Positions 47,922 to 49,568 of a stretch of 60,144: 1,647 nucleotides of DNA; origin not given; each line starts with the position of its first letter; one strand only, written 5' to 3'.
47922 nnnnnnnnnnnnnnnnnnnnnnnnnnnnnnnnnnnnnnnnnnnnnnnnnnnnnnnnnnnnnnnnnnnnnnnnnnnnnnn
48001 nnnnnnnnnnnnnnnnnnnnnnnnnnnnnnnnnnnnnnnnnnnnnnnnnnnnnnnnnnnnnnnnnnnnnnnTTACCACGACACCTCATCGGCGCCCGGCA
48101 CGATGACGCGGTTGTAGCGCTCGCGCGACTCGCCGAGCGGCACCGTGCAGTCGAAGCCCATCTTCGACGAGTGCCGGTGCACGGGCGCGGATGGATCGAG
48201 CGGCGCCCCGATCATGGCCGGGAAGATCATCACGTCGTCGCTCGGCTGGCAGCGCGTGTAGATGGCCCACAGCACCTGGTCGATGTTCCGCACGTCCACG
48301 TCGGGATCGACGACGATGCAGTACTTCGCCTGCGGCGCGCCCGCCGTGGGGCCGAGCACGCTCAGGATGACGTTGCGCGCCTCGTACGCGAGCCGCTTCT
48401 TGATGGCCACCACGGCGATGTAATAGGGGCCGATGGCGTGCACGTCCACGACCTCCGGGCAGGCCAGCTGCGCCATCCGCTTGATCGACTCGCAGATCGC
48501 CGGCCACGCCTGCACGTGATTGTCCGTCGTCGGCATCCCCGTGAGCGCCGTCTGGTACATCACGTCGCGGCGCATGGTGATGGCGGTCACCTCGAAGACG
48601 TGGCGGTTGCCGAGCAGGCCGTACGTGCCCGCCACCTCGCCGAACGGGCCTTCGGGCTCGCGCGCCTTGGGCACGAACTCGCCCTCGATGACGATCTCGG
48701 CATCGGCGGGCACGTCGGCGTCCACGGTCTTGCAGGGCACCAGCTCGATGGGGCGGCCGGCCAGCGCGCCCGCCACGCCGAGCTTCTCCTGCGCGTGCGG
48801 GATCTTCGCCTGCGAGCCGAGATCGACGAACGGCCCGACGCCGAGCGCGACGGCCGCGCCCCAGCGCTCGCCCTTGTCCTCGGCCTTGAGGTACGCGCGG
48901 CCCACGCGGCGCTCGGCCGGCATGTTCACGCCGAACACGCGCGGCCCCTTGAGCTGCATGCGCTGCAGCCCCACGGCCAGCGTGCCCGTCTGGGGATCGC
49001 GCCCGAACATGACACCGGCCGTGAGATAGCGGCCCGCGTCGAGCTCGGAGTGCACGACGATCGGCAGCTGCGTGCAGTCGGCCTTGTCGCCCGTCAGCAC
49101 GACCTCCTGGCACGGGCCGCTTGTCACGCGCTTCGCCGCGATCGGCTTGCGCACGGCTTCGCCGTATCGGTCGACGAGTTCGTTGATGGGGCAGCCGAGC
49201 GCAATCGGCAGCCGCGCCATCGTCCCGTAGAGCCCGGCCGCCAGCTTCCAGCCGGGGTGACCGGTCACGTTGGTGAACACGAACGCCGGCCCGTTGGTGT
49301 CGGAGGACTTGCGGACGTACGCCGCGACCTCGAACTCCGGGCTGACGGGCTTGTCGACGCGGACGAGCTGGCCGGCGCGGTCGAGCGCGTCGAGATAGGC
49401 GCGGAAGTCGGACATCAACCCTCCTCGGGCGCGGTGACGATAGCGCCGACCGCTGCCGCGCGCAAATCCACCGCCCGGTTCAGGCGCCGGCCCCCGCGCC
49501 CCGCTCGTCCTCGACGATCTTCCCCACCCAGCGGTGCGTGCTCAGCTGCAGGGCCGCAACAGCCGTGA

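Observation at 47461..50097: UbiD-family decarboxylase bracketed by two paralogous uncharacterised 6-TM proteins, with a duplicated gene-plus-promoter module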

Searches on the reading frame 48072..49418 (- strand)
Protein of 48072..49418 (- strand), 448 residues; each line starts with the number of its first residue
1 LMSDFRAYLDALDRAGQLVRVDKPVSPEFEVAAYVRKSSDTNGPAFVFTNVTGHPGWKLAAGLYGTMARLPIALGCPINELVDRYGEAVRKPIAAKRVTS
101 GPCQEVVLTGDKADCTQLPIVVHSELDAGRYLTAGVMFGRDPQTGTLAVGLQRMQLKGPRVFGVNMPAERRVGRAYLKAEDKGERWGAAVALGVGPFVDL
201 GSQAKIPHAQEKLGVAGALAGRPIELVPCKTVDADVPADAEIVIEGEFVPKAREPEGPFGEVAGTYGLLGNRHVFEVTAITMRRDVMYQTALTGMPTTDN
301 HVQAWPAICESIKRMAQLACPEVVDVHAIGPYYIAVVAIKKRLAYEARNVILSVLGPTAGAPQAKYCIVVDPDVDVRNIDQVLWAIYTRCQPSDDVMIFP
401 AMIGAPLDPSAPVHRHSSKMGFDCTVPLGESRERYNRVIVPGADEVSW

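Call 4: search_protein_families(library=pfam, proteins=[window:48072-49418:-], max_evalue=0.01)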
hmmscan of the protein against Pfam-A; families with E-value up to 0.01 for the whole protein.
window:48072-49418:- (448 aa): 3 families
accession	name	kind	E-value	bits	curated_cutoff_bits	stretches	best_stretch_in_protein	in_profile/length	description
PF01977.22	UbiD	-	1.2e-56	191.6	23.3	1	98-296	3-206/206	3-octaprenyl-4-hydroxybenzoate carboxy-lyase Rift-related domain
PF20696.2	UbiD_C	-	6e-29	101.1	24.2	1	312-424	12-127/127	3-octaprenyl-4-hydroxybenzoate carboxy-lyase C-terminal domain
PF20695.2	UbiD_N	-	9.7e-21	74.1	24.3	1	9-88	1-77/78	3-octaprenyl-4-hydroxybenzoate carboxy-lyase N-terminal domain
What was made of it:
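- On UbiD decarboxylase family (central gene, 48072-49415): Pfam E-values are 9.7e-21, 1.2e-56 and 6e-29 (call 4).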

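Call 6: search_protein_families(library=ncbifam, proteins=[window:48072-49418:-], max_evalue=0.1)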
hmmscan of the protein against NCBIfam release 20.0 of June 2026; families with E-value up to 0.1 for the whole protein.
window:48072-49418:- (448 aa): 7 families
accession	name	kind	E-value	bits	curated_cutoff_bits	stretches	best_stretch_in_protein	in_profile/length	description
TIGR00148.1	TIGR00148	subfamily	4.3e-94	315.7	244.85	1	5-426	1-437/438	UbiD family decarboxylase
NF041204.1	VdcC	exception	8.7e-91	304.7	650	1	3-445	2-457/467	non-oxidative hydroxyarylic acid decarboxylases subunit C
TIGR03701.1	mena_SCO4490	equivalog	1.9e-70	237.8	495.9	2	92-419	106-433/433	menaquinone biosynthesis decarboxylase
NF008175.0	PRK10922.1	equivalog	3.2e-59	200.7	788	2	93-439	120-471/497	4-hydroxy-3-polyprenylbenzoate decarboxylase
TIGR02723.1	phenyl_P_alpha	equivalog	3.6e-42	144.6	564.6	1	6-428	11-446/485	phenylphosphate carboxylase subunit alpha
TIGR02724.1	phenyl_P_beta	equivalog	7.1e-42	143.4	468.95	1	4-411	2-423/472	phenylphosphate carboxylase subunit beta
NF041219.1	BagN_FevL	exception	1.5e-40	139.1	1000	1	2-399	17-441/502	bagremycin/ferroverdin biosynthesis UbiD family decarboxylase BagN/FevL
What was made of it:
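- On UbiD decarboxylase family (central gene, 48072-49415): TIGR00148 scores 315.7 bits against a cut-off of 244.85 (call 6).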

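Call 49: find_homologous_proteins(query=window:48072-49418:-, max_evalue=1e-30)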
Query window:48072-49418:- (448 aa): 5620 proteins with E <= 1e-30 among 8000 candidates; the best 120 are listed.
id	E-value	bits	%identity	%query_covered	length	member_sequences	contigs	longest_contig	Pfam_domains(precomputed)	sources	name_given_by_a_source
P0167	0.0e+0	1021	100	100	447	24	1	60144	PF20696.3,PF01977.23,PF20695.3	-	-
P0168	3.1e-269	911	89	100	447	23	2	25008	PF20696.3,PF01977.23,PF20695.3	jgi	jgi:UbiD family decarboxylase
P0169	6.4e-269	910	88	100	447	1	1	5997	PF20696.3,PF01977.23,PF20695.3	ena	-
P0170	1.2e-268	909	88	100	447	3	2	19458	PF20696.3,PF01977.23,PF20695.3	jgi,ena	jgi:UbiD family decarboxylase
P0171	5.5e-268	907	88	100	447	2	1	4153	PF20696.3,PF01977.23,PF20695.3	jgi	jgi:2,5-furandicarboxylate decarboxylase 1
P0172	3.8e-266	901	87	100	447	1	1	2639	PF20696.3,PF01977.23,PF20695.3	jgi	jgi:2,5-furandicarboxylate decarboxylase 1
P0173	4.2e-266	901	88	100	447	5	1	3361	PF20696.3,PF01977.23,PF20695.3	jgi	jgi:2,5-furandicarboxylate decarboxylase 1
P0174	1.2e-265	899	86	100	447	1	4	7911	PF20696.3,PF01977.23,PF20695.3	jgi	jgi:UbiD family decarboxylase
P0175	5.3e-265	897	87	100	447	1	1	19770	PF20696.3,PF01977.23,PF20695.3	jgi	jgi:2,5-furandicarboxylate decarboxylase 1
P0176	5.4e-265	897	87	100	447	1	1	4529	PF20696.3,PF01977.23,PF20695.3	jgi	jgi:UbiD family decarboxylase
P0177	1.0e-264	896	87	100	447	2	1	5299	PF20696.3,PF01977.23,PF20695.3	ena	-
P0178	2.0e-264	895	87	100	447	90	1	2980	PF20696.3,PF01977.23,PF20695.3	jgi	jgi:UbiD family decarboxylase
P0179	1.1e-262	890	86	100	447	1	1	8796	PF20696.3,PF01977.23,PF20695.3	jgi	jgi:2,5-furandicarboxylate decarboxylase 1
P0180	3.7e-262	888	86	100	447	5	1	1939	PF20696.3,PF01977.23,PF20695.3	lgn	-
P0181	1.6e-261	886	85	100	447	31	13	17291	PF20696.3,PF01977.23,PF20695.3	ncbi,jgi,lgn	jgi:UbiD family decarboxylase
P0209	2.1e-251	852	82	100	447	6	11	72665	PF20696.3,PF01977.23,PF20695.3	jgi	jgi:UbiD family decarboxylase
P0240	2.2e-198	678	66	100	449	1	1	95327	PF20696.3,PF01977.23,PF20695.3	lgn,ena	-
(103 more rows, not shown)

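Call 50: find_encoding_contigs(protein=P0168, flank=6000, max_places=2)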
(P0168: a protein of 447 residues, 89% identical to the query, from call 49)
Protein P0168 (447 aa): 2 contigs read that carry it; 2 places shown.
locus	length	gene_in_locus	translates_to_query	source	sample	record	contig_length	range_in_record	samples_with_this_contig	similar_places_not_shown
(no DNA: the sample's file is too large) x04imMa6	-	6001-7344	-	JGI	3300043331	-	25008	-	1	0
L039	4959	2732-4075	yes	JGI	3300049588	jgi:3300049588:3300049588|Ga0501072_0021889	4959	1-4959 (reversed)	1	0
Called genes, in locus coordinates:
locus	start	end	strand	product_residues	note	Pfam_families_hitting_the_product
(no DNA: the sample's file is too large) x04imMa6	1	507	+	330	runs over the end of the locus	PF02779:Transket_pyr, PF02780:Transketolase_C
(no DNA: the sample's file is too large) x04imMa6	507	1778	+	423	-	PF00364:Biotin_lipoyl, PF25919:BSH_CusB (faint), PF25997:BSH_YhbJ (weak), PF02817:E3_binding, PF00198:2-oxoacid_dh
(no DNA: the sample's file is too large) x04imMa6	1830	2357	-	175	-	PF03167:UDG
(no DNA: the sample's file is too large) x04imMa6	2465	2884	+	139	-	-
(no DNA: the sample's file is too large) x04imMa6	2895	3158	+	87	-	-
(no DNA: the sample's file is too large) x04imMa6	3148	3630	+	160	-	PF08843:AbiEii (faint)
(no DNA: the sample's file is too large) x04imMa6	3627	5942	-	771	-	PF01315:Ald_Xan_dh_C, PF02738:MoCoBD_1, PF20256:MoCoBD_2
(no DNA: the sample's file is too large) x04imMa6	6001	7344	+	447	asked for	PF20695:UbiD_N, PF01977:UbiD, PF20696:UbiD_C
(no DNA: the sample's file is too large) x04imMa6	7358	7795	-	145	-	?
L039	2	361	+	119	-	?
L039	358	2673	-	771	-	PF01315:Ald_Xan_dh_C, PF02738:MoCoBD_1, PF20256:MoCoBD_2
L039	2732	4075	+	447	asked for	PF20695:UbiD_N, PF01977:UbiD, PF20696:UbiD_C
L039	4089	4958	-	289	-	?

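Call 51: find_encoding_contigs(protein=P0209, flank=6000, max_places=3)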
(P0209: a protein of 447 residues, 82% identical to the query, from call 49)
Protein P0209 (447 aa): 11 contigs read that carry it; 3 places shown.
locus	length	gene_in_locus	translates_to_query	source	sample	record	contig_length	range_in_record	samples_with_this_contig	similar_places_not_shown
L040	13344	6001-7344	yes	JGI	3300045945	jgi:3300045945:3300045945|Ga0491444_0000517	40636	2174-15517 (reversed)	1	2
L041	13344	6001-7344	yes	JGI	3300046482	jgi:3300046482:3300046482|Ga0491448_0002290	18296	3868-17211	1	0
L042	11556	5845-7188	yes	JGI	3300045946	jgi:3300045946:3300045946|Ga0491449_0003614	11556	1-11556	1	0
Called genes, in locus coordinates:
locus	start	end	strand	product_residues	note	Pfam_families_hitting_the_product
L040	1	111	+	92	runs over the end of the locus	PF24696:UGSC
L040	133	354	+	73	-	PF24696:UGSC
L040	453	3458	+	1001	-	PF00176:SNF2-rel_dom, PF04851:ResIII (weak), PF00271:Helicase_C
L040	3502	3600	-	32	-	-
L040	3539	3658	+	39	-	-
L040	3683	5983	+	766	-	PF01315:Ald_Xan_dh_C, PF02738:MoCoBD_1, PF20256:MoCoBD_2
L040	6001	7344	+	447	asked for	PF20695:UbiD_N, PF01977:UbiD, PF20696:UbiD_C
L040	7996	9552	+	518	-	PF07719:TPR_2 (faint), PF13428:TPR_14 (faint)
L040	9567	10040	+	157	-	PF13428:TPR_14 (faint), PF13174:TPR_6 (faint), PF13181:TPR_8 (faint), PF13424:TPR_12 (faint), PF13432:TPR_16, PF00515:TPR_1, PF07719:TPR_2 (weak), PF13414:TPR_11 (weak), +3 more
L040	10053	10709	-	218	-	PF00775:Dioxygenase_C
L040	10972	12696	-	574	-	PF02776:TPP_enzyme_N, PF00205:TPP_enzyme_M, PF02775:TPP_enzyme_C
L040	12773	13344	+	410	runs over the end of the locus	PF01717:Meth_synt_2 (weak)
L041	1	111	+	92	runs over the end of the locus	PF24696:UGSC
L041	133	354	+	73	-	PF24696:UGSC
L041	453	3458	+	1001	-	PF00176:SNF2-rel_dom, PF04851:ResIII (weak), PF00271:Helicase_C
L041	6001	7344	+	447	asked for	PF20695:UbiD_N, PF01977:UbiD, PF20696:UbiD_C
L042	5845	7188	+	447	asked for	PF20695:UbiD_N, PF01977:UbiD, PF20696:UbiD_C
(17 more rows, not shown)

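Call 52: find_encoding_contigs(protein=P0240, flank=6000, max_places=2)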
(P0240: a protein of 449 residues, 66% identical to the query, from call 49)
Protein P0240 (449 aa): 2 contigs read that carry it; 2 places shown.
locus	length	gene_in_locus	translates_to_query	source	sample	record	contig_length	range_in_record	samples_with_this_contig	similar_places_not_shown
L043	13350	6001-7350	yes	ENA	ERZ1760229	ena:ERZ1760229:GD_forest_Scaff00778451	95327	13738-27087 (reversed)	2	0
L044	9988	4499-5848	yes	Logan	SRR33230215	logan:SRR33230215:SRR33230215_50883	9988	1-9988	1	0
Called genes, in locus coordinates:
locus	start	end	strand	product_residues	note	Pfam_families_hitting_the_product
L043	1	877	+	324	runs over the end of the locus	-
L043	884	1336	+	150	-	PF00005:ABC_tran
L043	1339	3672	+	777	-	PF01315:Ald_Xan_dh_C, PF02738:MoCoBD_1, PF20256:MoCoBD_2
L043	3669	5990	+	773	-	PF01315:Ald_Xan_dh_C, PF02738:MoCoBD_1, PF20256:MoCoBD_2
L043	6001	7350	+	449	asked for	PF20695:UbiD_N, PF01977:UbiD, PF20696:UbiD_C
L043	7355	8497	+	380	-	PF01180:DHO_dh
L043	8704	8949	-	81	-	-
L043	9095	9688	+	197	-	PF02441:Flavoprotein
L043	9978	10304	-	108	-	PF00582:Usp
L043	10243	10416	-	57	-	PF00582:Usp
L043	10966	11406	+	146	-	PF01548:DEDD_Tnp_IS110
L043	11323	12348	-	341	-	PF00872:Transposase_mut, PF10551:MULE (weak)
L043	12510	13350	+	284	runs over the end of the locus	PF08461:WHD_RNase_R, PF07729:FCD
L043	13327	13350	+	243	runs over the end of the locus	PF01177:Asp_Glu_race (weak)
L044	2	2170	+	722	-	?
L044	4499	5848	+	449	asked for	PF20695:UbiD_N, PF01977:UbiD, PF20696:UbiD_C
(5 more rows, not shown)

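Call 78: search_solved_structures(query=window:48072-49418:-, max_evalue=1e-20)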
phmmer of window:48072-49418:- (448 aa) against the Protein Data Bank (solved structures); distinct sequences matched with E-value up to 1e-20: 39.
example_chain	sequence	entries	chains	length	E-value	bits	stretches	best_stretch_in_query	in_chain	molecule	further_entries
6h6v_A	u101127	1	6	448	2e-72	247.6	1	4-446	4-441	3-polyprenyl-4-hydroxybenzoate decarboxylase and related decarboxylases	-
6h6x_B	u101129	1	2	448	1.1e-71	245.2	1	4-446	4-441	3-polyprenyl-4-hydroxybenzoate decarboxylase and related decarboxylases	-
2idb_A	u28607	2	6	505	7.4e-57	196.3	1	94-444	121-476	3-octaprenyl-4-hydroxybenzoate carboxy-lyase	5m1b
5m1c_A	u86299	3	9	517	8.2e-57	196.2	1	94-444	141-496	3-octaprenyl-4-hydroxybenzoate carboxy-lyase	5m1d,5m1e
7ae4_A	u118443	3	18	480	5.1e-49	170.5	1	3-440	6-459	Phenolic acid decarboxylase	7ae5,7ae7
5o3m_A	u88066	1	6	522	7.4e-45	156.8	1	15-429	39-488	Protocatechuate decarboxylase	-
7p9q_A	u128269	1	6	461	1.4e-44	155.9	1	2-435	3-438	AnInD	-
5ny5_A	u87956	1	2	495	5.1e-44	154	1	3-440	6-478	3,4-dihydroxybenzoate decarboxylase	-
5o3n_A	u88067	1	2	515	5.9e-44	153.8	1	3-440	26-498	3,4-dihydroxybenzoate decarboxylase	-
7pda_A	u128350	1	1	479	3.2e-42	148.1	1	3-421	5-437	UbiD family decarboxylase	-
6da6_A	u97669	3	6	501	1.3e-39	139.5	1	2-404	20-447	UbiD-like decarboxylase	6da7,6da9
8oed_A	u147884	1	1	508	1.1e-38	136.4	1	5-416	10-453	Ferulic acid decarboxylase 1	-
6tie_AAA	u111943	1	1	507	1.4e-38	136.1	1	5-416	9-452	Ferulic acid decarboxylase 1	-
6tib_AAA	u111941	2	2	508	1.4e-38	136.1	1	5-416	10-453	Ferulic acid decarboxylase 1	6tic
6r2z_A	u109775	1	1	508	2e-38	135.6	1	5-416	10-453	Ferulic acid decarboxylase 1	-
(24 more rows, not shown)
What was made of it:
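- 48072..49415 (-): UbiD-family decarboxylase, 447 aa from the ATG, as in its orthologues. Its closest solved relative is PDB 6h6v. It is a neighbour of the membrane genes, not a partner. Calls 4, 6, 49, 78.
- Closest known: UbiD/UbiX/UbiA systems. Same: Its closest solved relative is PDB 6h6v (E 2e-72, call 78).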

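Call 84: find_encoding_contigs(protein=P0170, flank=5000, max_places=4)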
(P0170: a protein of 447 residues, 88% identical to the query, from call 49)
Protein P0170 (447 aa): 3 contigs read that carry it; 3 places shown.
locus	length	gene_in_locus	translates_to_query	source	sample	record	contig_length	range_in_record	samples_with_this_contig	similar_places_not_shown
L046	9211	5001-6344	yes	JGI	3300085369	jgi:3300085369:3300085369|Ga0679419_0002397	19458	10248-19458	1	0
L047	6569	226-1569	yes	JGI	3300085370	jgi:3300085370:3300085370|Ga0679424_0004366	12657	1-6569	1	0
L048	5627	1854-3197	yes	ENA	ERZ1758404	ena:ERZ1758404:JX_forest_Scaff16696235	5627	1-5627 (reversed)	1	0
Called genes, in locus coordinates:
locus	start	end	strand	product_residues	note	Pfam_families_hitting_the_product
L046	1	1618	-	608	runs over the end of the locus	PF00501:AMP-binding, PF23562:AMP-binding_C_3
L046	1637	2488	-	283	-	PF13476:AAA_23 (weak), PF00005:ABC_tran, PF13304:AAA_21 (faint), PF12399:BCA_ABC_TP_C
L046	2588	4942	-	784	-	PF01315:Ald_Xan_dh_C, PF02738:MoCoBD_1, PF20256:MoCoBD_2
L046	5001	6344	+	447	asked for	PF20695:UbiD_N, PF01977:UbiD, PF20696:UbiD_C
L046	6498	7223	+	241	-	PF21926:FeeM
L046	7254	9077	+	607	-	PF07694:5TM-5TMR_LYT, PF00989:PAS, PF13188:PAS_8 (weak), PF08448:PAS_4, PF13426:PAS_9, PF00512:HisKA, PF02518:HATPase_c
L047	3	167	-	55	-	?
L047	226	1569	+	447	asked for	PF20695:UbiD_N, PF01977:UbiD, PF20696:UbiD_C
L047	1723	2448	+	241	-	PF21926:FeeM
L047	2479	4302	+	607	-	PF07694:5TM-5TMR_LYT, PF00989:PAS, PF13188:PAS_8 (weak), PF08448:PAS_4, PF13426:PAS_9, PF00512:HisKA, PF02518:HATPase_c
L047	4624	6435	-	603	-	PF05192:MutS_III (weak), PF00488:MutS_V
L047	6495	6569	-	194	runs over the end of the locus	PF04972:BON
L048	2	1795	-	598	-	?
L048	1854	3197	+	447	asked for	PF20695:UbiD_N, PF01977:UbiD, PF20696:UbiD_C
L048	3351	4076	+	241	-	PF21926:FeeM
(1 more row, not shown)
